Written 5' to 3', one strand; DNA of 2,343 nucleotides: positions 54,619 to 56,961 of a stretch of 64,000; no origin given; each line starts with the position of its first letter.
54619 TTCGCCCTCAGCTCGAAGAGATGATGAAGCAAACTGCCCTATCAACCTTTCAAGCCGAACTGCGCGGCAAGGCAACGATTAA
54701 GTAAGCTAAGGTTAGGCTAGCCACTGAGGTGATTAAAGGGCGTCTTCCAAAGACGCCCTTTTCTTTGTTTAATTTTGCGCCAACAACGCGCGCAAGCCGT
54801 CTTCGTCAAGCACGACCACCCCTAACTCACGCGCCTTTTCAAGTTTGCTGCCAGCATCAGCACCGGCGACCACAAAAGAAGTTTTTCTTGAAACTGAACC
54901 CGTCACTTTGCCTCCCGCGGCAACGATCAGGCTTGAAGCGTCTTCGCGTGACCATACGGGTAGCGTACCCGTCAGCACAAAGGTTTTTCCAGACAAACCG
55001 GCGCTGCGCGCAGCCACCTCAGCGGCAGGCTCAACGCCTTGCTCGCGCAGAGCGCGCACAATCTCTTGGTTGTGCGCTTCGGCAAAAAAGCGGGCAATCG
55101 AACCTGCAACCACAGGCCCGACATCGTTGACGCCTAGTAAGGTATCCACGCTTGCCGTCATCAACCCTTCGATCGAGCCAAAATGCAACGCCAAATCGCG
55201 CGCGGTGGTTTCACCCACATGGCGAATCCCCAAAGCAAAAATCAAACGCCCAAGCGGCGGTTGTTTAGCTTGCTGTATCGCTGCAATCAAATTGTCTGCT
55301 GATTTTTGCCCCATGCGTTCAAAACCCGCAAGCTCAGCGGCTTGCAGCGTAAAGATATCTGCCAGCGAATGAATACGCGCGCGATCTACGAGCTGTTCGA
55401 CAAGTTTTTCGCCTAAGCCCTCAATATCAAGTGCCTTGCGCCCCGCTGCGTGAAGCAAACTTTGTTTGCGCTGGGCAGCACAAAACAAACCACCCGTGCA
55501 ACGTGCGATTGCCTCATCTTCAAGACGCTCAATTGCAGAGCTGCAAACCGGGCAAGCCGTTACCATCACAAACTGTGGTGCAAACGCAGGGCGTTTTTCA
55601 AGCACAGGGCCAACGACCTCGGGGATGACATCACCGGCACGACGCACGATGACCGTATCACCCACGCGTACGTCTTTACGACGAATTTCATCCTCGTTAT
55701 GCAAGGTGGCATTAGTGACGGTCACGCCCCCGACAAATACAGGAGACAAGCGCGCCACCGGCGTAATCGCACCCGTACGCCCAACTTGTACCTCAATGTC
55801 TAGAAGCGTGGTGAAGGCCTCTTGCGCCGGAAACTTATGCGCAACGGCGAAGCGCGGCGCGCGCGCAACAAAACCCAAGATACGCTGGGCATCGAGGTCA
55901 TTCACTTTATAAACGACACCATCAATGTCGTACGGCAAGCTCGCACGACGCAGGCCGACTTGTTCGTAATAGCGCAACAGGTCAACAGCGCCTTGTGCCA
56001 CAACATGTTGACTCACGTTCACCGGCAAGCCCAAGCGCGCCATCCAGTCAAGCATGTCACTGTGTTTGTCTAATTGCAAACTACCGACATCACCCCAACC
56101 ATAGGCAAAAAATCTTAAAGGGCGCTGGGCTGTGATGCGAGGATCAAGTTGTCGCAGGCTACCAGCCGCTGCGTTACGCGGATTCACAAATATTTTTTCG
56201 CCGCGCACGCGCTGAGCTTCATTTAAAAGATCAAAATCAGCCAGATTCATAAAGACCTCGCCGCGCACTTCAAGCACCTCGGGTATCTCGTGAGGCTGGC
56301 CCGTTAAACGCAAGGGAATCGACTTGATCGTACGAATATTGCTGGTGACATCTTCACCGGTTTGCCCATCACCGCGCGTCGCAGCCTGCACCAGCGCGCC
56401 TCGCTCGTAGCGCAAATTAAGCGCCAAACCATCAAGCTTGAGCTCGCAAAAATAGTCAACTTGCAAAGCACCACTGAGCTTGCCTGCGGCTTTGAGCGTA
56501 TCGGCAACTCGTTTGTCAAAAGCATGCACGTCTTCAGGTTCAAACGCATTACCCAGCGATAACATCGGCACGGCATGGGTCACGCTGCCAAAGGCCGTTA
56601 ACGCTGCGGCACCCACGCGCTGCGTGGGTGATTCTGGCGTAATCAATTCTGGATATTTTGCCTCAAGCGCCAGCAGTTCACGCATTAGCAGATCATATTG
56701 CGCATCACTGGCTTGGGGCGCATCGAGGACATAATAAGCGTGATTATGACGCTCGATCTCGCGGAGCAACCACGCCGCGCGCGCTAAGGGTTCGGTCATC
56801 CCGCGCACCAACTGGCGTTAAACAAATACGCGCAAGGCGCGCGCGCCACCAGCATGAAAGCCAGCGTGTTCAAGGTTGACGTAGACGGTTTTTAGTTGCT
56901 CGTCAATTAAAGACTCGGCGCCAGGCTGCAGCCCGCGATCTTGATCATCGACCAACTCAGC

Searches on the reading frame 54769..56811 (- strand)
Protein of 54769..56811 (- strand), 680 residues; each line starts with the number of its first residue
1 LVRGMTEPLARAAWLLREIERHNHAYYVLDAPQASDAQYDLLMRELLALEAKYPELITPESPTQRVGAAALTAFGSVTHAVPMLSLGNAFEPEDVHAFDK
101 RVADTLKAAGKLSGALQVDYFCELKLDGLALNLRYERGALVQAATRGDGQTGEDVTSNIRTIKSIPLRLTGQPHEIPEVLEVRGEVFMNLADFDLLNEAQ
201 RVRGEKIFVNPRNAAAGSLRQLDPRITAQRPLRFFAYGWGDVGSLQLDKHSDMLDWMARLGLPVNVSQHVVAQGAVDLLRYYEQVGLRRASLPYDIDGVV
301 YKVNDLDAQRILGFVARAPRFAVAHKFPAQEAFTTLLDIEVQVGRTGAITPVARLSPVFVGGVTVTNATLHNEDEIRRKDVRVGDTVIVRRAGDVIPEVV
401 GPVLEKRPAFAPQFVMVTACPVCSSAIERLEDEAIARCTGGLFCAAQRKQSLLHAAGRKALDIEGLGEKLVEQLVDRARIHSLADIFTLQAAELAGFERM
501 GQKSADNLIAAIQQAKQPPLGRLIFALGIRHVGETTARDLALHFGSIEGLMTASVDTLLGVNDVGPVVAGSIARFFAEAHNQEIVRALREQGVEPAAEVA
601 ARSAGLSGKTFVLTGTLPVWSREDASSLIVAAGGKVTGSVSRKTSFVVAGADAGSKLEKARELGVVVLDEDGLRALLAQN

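Call 85: search_protein_families(library=ncbifam, proteins=[window:54769-56811:-], max_evalue=0.00001)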
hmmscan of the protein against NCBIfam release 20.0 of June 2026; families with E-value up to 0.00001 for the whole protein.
window:54769-56811:- (680 aa): 7 families
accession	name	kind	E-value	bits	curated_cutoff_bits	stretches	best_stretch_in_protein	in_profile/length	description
NF005932.1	PRK07956.1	equivalog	8.6e-272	903.5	369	1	11-676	2-663/664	NAD-dependent DNA ligase LigA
TIGR00575.1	dnlj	equivalog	7.1e-247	821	444.45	1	17-672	3-651/652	NAD-dependent DNA ligase LigA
NF010931.0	PRK14351.1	equivalog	5.4e-203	676.3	1051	1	13-679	36-684/692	NAD-dependent DNA ligase LigA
NF010930.0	PRK14350.1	equivalog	5.2e-105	352.2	652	1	16-670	13-658/669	NAD-dependent DNA ligase LigA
NF005987.0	PRK08097.1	equivalog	2.2e-48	165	498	1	120-594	120-558/562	NAD-dependent DNA ligase LigB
NF010337.0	PRK13766.1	equivalog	4.9e-07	28.2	610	1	528-579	727-778/781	Hef nuclease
NF004844.0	PRK06195.1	equivalog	1.1e-06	28.3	373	1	601-659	216-274/309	DNA polymerase III subunit epsilon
